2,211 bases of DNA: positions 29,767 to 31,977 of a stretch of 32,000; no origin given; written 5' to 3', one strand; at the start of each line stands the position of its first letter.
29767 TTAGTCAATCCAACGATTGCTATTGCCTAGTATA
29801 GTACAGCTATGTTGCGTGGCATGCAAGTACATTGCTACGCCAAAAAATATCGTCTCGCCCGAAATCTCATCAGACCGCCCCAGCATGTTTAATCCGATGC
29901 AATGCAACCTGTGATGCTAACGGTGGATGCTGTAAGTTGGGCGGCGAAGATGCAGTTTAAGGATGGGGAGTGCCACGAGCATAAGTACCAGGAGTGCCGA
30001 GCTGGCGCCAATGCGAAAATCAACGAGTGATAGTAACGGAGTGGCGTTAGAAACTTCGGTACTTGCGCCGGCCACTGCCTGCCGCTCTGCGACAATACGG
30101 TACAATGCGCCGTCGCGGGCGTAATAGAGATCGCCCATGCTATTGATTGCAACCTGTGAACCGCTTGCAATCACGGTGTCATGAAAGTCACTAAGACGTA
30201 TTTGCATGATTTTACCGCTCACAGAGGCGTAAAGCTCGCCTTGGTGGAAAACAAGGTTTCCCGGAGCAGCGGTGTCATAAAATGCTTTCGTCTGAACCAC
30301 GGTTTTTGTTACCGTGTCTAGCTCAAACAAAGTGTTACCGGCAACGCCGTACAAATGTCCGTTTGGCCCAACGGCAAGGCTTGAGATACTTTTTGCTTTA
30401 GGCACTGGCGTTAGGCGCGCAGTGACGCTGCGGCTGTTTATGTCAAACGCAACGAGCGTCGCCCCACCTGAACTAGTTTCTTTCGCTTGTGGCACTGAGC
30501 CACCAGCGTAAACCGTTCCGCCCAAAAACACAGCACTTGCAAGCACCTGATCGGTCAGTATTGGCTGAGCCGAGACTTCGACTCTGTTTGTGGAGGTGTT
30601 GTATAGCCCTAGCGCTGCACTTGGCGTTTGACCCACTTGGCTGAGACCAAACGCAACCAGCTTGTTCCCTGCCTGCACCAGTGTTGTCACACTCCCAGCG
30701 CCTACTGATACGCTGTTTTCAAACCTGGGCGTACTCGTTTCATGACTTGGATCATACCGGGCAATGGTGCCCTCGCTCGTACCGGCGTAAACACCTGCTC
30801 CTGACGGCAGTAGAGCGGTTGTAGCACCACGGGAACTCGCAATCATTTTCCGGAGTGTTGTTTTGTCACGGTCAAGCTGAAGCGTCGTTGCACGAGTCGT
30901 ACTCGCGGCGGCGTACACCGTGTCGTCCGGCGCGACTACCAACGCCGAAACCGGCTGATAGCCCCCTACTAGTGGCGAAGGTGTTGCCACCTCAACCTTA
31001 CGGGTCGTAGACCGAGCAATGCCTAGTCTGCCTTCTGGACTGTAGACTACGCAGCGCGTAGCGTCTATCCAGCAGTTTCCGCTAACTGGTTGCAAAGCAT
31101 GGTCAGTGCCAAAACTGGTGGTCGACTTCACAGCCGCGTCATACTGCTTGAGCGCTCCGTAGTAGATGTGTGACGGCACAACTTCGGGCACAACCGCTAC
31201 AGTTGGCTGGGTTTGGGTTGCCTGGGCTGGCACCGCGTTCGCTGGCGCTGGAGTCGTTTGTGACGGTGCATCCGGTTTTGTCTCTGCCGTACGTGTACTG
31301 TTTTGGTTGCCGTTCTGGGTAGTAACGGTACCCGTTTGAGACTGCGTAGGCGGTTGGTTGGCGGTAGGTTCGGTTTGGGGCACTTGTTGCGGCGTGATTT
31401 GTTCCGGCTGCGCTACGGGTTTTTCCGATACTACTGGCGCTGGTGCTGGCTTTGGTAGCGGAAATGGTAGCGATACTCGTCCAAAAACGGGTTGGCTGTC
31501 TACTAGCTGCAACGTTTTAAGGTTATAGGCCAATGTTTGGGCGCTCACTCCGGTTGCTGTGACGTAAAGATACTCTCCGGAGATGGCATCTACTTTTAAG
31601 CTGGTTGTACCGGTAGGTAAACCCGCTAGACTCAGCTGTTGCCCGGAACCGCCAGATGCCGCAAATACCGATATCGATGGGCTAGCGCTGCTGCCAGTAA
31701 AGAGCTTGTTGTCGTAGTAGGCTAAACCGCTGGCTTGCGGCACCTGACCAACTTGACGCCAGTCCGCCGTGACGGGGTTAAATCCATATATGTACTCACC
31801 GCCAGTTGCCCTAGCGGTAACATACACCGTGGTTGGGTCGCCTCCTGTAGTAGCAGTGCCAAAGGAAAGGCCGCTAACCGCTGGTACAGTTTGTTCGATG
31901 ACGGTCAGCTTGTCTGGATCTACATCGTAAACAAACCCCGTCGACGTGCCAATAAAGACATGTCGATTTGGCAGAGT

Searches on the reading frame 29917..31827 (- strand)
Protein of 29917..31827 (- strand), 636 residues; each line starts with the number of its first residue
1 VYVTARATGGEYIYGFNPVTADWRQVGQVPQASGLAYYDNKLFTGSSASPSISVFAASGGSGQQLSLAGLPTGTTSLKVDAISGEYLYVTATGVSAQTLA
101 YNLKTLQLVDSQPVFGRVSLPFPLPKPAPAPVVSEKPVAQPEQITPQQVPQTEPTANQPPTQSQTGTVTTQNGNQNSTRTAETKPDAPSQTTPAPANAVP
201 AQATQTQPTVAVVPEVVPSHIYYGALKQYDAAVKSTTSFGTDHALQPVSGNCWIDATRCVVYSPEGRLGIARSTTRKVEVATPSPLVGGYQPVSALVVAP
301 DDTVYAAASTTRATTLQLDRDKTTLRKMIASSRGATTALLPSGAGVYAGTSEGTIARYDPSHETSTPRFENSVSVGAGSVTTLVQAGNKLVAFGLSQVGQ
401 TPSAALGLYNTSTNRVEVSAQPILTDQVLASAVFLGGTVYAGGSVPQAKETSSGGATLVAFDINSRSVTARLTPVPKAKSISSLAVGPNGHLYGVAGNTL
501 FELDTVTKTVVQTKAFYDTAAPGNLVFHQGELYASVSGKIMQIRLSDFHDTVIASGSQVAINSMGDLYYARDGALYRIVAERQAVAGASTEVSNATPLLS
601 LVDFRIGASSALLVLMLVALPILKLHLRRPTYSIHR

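Call 13: search_protein_families(library=pfam, max_evalue=0.01, proteins=[window:29917-31827:-])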
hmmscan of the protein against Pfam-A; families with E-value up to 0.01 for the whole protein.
window:29917-31827:- (636 aa): 1 family
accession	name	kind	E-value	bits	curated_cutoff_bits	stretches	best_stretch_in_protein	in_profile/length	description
PF13964.12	Kelch_6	-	0.0011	19.3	25.3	0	382-418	6-42/50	Kelch motif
